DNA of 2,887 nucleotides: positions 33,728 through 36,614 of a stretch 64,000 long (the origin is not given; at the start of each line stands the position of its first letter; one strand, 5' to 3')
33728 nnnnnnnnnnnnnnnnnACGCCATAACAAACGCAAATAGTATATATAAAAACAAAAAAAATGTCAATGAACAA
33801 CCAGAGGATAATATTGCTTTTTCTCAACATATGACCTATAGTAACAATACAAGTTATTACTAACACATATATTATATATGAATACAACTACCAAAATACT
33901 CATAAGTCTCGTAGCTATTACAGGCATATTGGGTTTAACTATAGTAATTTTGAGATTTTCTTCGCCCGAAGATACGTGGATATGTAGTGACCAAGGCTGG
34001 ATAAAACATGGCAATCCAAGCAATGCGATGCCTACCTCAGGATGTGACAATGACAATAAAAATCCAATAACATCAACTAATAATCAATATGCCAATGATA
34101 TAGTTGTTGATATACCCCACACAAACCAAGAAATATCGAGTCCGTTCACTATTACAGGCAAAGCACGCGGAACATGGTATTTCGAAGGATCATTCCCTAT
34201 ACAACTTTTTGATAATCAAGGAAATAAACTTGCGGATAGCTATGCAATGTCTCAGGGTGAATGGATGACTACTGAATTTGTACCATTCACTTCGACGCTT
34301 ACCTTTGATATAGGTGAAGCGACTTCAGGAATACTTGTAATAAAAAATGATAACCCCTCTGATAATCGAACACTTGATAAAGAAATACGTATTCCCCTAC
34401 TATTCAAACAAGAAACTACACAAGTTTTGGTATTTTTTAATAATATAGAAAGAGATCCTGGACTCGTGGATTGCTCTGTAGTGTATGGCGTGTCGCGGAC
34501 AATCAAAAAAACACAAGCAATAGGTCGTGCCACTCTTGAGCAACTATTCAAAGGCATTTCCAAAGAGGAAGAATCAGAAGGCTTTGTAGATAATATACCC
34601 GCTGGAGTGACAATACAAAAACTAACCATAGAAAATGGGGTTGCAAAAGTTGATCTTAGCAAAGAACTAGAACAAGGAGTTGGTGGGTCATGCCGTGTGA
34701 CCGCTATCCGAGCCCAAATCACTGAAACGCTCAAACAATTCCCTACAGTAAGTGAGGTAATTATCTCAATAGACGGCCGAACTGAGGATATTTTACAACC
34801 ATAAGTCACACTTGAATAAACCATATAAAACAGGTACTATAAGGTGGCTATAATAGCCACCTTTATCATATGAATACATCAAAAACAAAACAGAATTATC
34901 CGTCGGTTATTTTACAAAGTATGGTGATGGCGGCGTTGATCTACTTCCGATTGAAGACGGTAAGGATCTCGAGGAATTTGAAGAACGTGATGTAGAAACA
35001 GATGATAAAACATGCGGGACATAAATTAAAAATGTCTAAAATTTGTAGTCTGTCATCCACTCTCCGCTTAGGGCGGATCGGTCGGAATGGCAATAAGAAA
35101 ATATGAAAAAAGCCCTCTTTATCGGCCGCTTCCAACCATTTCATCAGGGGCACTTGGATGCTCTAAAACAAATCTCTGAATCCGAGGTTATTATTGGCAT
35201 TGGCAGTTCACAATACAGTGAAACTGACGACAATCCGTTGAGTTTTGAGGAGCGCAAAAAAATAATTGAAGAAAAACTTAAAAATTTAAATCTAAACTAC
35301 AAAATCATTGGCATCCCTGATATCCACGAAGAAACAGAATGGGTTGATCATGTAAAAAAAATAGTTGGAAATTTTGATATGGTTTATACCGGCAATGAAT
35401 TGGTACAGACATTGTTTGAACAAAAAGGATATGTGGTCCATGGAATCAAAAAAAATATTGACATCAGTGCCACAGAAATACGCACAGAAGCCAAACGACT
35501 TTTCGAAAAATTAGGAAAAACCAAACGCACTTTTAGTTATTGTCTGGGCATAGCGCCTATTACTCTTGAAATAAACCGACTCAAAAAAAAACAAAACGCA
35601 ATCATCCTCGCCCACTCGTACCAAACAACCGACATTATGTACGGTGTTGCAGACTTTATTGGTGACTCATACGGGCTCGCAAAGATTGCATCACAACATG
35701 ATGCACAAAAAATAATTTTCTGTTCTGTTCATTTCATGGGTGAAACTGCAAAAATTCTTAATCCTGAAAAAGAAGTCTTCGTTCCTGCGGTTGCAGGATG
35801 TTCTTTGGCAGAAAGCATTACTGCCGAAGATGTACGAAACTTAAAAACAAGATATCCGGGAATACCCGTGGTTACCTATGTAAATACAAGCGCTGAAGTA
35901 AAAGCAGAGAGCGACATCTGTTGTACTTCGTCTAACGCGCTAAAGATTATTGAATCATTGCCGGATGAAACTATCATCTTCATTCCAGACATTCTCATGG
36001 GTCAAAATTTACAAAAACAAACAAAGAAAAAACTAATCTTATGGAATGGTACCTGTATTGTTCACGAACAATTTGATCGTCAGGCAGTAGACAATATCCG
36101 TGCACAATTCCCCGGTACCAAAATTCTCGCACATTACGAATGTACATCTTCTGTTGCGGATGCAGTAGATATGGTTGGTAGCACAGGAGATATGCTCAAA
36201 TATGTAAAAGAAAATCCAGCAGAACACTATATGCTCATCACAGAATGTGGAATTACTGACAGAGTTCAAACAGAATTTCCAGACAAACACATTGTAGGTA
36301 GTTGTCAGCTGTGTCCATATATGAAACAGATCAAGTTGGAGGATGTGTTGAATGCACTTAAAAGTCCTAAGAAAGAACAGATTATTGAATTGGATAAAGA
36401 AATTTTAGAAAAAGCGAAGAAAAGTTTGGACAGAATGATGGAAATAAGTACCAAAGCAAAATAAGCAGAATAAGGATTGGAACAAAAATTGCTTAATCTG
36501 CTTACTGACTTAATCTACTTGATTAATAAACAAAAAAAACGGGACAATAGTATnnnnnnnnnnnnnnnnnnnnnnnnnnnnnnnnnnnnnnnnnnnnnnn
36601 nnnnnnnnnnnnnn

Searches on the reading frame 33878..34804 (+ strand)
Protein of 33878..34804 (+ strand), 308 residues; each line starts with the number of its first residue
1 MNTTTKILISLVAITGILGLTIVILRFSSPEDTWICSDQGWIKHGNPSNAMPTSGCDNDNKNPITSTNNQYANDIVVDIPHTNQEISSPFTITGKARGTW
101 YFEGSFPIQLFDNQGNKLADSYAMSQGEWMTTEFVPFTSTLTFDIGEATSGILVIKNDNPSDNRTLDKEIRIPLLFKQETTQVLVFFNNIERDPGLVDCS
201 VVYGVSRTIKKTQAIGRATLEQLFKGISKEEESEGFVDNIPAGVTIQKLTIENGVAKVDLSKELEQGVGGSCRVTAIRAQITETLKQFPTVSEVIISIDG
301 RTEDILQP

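Call 10: search_protein_families(library=pfam, proteins=[window:33878-34804:+], max_evalue=0.01)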
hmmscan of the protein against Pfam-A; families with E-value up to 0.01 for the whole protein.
window:33878-34804:+ (308 aa): 2 families
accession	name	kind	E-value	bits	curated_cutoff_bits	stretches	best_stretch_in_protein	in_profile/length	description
PF10646.14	Germane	-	4.6e-17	63.1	23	1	207-302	20-115/117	Sporulation and spore germination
PF10648.15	Gmad2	-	1.8e-13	51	25.7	1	75-163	2-85/86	Immunoglobulin-like domain of bacterial spore germination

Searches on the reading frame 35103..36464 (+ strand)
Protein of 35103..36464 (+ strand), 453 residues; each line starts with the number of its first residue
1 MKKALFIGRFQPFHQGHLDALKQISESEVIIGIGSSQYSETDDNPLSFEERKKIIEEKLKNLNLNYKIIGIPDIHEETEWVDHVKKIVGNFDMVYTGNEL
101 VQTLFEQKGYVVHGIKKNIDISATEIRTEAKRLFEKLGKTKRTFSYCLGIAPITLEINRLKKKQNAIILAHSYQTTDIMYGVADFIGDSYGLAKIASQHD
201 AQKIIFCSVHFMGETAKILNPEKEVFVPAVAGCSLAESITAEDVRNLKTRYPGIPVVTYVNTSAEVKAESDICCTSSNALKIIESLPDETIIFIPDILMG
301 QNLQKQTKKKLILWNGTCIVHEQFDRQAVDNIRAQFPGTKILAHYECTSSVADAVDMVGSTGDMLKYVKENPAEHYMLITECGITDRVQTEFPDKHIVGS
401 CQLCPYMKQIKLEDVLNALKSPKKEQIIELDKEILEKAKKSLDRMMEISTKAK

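Call 10: search_protein_families(library=pfam, proteins=[window:35103-36464:+], max_evalue=0.01)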
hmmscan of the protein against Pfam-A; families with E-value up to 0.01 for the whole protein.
window:35103-36464:+ (453 aa): 2 families
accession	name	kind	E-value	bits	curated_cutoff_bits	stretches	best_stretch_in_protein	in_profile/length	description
PF02445.21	NadA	-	2.2e-110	368.9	27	1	156-447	2-295/295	Quinolinate synthetase A protein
PF01467.32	CTP_transf_like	-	6.9e-11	42.9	21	1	5-128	1-132/133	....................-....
